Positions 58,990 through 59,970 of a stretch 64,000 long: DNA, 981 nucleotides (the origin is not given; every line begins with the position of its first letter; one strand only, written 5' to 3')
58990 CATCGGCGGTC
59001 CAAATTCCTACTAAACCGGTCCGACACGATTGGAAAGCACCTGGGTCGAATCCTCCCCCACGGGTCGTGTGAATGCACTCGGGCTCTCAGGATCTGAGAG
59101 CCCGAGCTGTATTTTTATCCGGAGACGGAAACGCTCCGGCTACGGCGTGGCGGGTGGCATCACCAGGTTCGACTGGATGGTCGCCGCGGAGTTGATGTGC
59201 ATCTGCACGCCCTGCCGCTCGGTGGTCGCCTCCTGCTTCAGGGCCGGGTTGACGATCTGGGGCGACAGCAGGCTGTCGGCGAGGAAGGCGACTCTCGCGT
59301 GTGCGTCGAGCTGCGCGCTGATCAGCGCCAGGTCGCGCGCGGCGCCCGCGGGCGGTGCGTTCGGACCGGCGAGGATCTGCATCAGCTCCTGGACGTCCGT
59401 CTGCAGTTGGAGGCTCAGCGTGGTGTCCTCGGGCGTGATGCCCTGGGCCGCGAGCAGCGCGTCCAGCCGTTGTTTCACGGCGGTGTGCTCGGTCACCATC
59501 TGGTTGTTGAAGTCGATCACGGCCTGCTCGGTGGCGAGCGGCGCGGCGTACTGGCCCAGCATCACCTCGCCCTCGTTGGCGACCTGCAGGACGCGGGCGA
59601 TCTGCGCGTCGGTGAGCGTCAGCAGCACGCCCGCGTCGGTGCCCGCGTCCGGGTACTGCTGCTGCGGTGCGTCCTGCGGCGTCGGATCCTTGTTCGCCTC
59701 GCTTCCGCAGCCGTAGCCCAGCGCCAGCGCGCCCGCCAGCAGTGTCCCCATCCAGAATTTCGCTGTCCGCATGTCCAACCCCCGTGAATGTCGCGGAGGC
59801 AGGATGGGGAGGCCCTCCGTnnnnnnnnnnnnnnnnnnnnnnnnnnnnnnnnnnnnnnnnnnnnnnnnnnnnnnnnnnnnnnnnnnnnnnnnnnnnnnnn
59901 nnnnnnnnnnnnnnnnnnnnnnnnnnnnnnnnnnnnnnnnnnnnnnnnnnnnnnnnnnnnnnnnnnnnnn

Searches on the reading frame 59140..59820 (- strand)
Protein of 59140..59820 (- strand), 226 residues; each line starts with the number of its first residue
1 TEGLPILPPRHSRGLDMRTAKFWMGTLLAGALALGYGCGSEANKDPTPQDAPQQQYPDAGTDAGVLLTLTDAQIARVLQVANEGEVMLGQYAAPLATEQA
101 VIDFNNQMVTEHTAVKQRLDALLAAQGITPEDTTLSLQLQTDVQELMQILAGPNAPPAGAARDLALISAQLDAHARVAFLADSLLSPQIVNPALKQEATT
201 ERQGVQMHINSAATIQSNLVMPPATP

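Call 65: search_protein_families(library=pfam, proteins=[window:59140-59820:-], max_evalue=0.0001)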
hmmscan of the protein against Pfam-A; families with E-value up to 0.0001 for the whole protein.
window:59140-59820:- (226 aa): 1 family
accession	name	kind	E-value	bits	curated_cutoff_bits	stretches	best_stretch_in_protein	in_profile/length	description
PF13628.12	DUF4142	-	6.3e-15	56.1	27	1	70-214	2-137/138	Domain of unknown function (DUF4142)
